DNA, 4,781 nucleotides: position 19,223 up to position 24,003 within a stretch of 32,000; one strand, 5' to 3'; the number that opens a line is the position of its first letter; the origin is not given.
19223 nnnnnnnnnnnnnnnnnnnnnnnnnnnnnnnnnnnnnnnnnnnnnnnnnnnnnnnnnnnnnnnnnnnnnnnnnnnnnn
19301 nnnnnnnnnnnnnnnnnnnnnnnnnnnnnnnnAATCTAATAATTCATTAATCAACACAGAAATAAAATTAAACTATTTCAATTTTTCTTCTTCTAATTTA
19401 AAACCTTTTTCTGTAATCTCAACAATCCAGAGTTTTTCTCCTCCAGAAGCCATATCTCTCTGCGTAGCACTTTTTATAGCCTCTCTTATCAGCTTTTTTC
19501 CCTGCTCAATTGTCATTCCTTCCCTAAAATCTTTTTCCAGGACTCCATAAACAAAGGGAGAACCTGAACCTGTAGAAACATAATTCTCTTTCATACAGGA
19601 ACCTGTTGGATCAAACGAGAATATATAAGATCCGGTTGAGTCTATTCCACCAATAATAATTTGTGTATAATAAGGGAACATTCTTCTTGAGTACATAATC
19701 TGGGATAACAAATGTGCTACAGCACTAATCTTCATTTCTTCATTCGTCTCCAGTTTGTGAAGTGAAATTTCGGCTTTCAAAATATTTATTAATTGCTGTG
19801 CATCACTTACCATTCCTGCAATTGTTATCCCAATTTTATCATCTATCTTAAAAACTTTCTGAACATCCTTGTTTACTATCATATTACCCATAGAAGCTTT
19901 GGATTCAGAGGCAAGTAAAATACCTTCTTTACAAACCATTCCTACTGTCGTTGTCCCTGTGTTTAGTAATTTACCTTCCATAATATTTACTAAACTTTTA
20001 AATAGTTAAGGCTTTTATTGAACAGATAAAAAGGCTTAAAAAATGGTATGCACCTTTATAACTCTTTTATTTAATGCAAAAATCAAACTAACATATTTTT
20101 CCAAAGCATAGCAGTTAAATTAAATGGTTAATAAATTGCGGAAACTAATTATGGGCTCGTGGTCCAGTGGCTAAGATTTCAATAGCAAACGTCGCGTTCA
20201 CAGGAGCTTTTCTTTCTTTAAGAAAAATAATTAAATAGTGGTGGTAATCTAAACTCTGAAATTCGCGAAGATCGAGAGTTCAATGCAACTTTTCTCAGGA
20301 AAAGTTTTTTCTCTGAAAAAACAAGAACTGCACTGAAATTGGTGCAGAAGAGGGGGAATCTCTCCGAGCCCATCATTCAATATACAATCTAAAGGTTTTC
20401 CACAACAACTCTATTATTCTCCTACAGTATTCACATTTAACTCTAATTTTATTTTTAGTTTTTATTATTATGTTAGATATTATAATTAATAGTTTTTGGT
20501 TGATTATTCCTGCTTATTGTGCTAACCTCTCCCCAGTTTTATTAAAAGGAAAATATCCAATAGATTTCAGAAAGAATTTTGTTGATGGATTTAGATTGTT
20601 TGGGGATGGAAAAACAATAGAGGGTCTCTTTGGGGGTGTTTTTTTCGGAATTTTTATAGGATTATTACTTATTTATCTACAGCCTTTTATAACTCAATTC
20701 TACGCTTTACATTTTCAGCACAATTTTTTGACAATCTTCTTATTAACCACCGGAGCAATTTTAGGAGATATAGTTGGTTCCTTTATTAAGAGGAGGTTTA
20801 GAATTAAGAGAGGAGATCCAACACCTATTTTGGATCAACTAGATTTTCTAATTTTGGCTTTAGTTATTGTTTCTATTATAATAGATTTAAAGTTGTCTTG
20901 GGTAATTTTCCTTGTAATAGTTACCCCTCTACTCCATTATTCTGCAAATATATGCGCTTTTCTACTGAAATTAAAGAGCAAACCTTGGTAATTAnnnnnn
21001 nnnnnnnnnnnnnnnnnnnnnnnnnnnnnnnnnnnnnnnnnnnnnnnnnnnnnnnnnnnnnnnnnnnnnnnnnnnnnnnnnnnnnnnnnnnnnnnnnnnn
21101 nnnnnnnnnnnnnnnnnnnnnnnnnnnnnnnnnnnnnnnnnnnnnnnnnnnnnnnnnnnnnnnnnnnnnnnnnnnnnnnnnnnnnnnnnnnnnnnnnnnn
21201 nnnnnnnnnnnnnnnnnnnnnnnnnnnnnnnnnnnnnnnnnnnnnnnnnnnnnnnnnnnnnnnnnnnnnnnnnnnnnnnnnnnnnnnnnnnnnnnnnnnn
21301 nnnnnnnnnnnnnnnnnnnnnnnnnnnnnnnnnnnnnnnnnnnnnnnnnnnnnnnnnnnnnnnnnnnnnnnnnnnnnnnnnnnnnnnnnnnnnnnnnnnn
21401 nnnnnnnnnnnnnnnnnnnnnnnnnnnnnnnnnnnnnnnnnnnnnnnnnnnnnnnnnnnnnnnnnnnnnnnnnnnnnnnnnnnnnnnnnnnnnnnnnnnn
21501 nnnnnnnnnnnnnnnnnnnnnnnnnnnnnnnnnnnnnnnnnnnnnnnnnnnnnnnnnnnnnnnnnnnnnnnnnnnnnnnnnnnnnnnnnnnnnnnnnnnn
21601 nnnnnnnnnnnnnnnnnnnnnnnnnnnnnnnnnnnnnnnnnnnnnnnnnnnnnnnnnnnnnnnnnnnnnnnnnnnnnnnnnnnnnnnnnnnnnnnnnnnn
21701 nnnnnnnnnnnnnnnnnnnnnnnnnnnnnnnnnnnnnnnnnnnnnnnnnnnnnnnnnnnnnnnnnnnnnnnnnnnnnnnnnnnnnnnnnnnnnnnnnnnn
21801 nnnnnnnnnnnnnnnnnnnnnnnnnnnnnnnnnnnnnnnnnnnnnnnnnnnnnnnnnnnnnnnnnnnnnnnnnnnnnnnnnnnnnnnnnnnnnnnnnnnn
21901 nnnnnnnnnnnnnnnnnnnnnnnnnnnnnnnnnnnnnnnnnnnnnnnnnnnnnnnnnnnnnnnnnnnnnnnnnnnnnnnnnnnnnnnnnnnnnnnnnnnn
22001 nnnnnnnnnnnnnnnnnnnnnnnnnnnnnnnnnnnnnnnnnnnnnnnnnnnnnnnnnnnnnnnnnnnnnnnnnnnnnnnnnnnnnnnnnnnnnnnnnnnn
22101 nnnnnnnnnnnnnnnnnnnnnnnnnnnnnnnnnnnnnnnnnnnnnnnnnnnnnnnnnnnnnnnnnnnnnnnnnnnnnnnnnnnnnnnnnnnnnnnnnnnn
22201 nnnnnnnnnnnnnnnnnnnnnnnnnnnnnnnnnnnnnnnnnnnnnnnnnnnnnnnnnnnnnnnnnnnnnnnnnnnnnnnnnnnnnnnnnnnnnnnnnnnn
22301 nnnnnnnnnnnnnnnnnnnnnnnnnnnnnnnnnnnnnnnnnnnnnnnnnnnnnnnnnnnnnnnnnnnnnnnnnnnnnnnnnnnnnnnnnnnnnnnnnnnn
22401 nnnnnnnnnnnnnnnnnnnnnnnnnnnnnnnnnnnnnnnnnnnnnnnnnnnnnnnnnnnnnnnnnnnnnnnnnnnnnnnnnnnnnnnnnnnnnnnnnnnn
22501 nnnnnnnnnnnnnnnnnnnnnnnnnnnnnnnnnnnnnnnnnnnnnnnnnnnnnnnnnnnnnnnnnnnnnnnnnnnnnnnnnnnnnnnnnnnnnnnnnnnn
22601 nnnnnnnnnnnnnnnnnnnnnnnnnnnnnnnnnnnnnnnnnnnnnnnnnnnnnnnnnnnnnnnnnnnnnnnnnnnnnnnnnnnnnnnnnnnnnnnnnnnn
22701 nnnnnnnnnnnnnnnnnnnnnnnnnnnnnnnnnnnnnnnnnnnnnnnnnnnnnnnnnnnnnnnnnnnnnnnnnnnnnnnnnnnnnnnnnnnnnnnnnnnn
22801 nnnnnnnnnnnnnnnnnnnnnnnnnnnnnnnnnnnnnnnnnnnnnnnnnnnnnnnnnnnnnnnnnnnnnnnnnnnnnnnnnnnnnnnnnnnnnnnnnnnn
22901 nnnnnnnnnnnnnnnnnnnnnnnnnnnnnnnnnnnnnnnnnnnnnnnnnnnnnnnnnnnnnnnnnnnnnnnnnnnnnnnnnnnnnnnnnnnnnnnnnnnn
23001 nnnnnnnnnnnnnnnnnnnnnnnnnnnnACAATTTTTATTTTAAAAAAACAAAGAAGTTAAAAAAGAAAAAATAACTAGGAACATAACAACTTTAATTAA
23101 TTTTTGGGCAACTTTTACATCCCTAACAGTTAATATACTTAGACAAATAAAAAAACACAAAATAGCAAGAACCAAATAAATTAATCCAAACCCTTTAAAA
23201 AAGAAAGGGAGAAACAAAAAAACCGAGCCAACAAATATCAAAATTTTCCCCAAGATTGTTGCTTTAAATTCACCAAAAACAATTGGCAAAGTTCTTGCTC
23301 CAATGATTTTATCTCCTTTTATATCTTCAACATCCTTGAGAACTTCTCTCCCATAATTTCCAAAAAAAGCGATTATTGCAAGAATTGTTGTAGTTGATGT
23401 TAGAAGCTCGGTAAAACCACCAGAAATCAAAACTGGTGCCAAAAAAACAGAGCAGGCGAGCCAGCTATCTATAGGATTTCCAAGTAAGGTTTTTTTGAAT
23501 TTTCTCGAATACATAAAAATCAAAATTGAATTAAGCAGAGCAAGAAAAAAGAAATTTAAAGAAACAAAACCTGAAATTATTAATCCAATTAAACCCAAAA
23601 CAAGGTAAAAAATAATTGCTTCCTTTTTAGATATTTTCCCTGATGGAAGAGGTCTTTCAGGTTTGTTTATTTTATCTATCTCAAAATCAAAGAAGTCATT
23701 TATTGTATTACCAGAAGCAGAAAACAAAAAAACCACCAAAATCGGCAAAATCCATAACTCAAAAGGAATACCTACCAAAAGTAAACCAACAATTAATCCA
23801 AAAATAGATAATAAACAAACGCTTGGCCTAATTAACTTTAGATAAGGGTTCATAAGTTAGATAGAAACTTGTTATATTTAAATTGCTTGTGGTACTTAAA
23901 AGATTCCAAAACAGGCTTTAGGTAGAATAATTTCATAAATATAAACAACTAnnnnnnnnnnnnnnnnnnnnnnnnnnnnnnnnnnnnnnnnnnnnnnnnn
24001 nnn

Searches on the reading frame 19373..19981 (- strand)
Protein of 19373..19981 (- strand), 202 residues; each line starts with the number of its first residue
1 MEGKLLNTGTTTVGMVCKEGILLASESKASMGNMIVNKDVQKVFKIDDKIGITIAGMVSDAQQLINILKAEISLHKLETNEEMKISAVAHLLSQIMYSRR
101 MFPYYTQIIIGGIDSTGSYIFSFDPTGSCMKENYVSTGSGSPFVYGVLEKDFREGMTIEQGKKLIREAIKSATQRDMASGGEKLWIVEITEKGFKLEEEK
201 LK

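Call 50: find_homologous_proteins(query=window:19373-19981:-, max_evalue=1e-30)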
Query window:19373-19981:- (202 aa): 116 proteins with E <= 1e-30 among 243 candidates.
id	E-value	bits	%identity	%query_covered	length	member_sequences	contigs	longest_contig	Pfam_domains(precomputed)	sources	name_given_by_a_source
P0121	1.9e-124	430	100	100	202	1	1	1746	PF00227.32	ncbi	-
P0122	2.8e-124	430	100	100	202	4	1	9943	PF00227.32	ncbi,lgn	-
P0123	8.1e-118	408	94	100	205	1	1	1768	PF00227.32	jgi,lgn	jgi:proteasome beta subunit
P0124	3.7e-115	400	91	100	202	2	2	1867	PF00227.32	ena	-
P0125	2.1e-113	394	90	100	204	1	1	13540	PF00227.32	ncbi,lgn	-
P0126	2.0e-107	375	87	93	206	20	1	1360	PF00227.32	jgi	-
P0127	6.1e-103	360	83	94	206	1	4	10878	PF00227.32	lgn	-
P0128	9.8e-102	356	79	100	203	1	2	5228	PF00227.32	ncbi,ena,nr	ncbi:MAG: archaeal proteasome endopeptidase complex subunit beta [Candidatus Aenigmarchaeota archaeo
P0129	8.3e-100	350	78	98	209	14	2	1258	PF00227.32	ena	-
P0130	7.9e-98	343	76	98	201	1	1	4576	PF00227.32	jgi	jgi:proteasome beta subunit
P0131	1.1e-97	343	74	98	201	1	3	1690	PF00227.32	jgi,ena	-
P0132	1.6e-97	342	74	98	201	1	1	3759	PF00227.32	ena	-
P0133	1.7e-97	342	74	98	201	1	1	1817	PF00227.32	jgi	-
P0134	3.4e-97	341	74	98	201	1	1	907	PF00227.32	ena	-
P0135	3.6e-97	341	73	98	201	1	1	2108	PF00227.32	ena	-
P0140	2.5e-96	338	74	98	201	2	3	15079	PF00227.32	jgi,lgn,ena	-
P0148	6.7e-88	311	68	98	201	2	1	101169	PF00227.32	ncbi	-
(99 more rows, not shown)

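Call 51: find_encoding_contigs(protein=P0125, flank=2500, max_places=1)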
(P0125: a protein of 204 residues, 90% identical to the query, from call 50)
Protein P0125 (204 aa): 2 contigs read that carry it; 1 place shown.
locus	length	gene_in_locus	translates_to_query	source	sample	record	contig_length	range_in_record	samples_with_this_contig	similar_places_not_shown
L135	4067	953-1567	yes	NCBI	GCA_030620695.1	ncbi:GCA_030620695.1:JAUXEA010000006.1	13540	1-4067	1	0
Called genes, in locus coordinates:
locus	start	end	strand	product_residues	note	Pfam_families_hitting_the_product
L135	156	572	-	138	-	-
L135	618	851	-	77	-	PF01780:Ribosomal_L37ae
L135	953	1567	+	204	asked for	PF00227:Proteasome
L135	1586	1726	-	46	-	-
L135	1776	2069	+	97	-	-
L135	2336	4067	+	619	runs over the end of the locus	PF17214:KH_TffA, PF00753:Lactamase_B, PF16661:Lactamase_B_6, PF23023:Anti-Pycsar_Apyc1 (weak), PF12706:Lactamase_B_2 (weak), PF10996:Beta-Casp, PF07521:RMMBL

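Call 52: find_encoding_contigs(protein=P0127, flank=2500, max_places=1)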
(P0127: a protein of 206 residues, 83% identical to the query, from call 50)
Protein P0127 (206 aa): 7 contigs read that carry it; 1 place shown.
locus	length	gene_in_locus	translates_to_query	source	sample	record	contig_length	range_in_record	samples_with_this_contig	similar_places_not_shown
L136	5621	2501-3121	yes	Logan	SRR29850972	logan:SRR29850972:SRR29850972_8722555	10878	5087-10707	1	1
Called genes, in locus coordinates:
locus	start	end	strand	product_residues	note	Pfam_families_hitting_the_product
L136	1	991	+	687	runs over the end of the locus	PF01751:Toprim, PF01131:Topoisom_bac, PF01396:Zn_ribbon_Top1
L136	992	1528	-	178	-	PF01864:CarS-like, PF01148:CTP_transf_1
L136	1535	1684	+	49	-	-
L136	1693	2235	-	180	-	PF01862:PvlArgDC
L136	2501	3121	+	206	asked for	PF00227:Proteasome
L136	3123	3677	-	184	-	PF00117:GATase, PF07722:Peptidase_C26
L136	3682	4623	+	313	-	PF04055:Radical_SAM, PF08608:Wyosine_form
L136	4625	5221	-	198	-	PF18955:DUF5698, PF10035:DUF2179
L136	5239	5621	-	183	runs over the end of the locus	?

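Call 53: find_encoding_contigs(protein=P0140, flank=2500, max_places=1)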
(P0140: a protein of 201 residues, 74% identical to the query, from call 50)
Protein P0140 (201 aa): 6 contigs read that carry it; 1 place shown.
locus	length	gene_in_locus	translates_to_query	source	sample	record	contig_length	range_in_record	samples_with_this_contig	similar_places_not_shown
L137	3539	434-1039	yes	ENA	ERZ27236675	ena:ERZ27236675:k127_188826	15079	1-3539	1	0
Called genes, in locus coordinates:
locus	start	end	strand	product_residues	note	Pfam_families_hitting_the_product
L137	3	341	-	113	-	?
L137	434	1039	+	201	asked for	PF00227:Proteasome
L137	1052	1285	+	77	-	PF01780:Ribosomal_L37ae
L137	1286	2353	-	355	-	PF03463:eRF1_1, PF01248:Ribosomal_L7Ae (faint), PF18854:baeRF_family10, PF03464:eRF1_2, PF18859:acVLRF1 (weak), PF03465:eRF1_3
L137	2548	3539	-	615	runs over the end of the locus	PF00437:T2SSE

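Call 54: find_encoding_contigs(protein=P0148, flank=2500, max_places=1)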
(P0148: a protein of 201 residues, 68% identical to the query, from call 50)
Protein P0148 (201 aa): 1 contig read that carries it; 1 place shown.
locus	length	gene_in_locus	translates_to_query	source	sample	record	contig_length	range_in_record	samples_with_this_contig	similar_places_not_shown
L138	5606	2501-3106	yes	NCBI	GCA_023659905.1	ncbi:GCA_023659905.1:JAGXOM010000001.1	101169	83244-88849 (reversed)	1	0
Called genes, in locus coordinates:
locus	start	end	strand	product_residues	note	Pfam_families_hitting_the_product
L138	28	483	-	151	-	PF08069:Ribosomal_S13_N, PF00312:Ribosomal_S15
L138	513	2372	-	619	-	PF17214:KH_TffA, PF23023:Anti-Pycsar_Apyc1 (weak), PF00753:Lactamase_B, PF16661:Lactamase_B_6, PF12706:Lactamase_B_2 (weak), PF10996:Beta-Casp, PF07521:RMMBL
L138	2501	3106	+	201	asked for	PF00227:Proteasome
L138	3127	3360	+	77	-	PF01780:Ribosomal_L37ae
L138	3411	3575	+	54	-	PF15919:HicB_lk_antitox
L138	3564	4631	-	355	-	PF03463:eRF1_1, PF18854:baeRF_family10, PF03464:eRF1_2, PF18859:acVLRF1, PF03465:eRF1_3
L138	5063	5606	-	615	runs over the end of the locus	PF00437:T2SSE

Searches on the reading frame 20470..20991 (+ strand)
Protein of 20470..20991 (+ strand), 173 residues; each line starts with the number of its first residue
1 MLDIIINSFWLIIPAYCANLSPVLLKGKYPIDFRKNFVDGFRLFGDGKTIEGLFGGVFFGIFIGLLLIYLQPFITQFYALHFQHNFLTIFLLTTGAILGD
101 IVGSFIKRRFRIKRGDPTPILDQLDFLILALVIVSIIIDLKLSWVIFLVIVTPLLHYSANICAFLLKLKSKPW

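Call 62: search_protein_families(library=pfam, proteins=[window:20470-20991:+], max_evalue=0.00001)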
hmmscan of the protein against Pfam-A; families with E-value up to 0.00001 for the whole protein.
window:20470-20991:+ (173 aa): 2 families
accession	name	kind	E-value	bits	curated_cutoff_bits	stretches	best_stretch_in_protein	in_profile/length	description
PF01864.22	CarS-like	-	4.4e-50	170.5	22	1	1-173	1-175/175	CDP-archaeol synthase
PF01148.25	CTP_transf_1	-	1.8e-10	41.6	24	1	47-138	169-261/264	Cytidylyltransferase family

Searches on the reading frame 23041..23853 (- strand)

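Call 62: search_protein_families(library=pfam, proteins=[window:23041-23853:-], max_evalue=0.00001)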
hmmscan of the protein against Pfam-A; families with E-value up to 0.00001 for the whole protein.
window:23041-23853:- (270 aa): 1 family
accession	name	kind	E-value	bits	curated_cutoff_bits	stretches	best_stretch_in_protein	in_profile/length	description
PF01040.23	UbiA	-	1.2e-38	133.3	34.2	1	21-244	6-232/250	UbiA prenyltransferase family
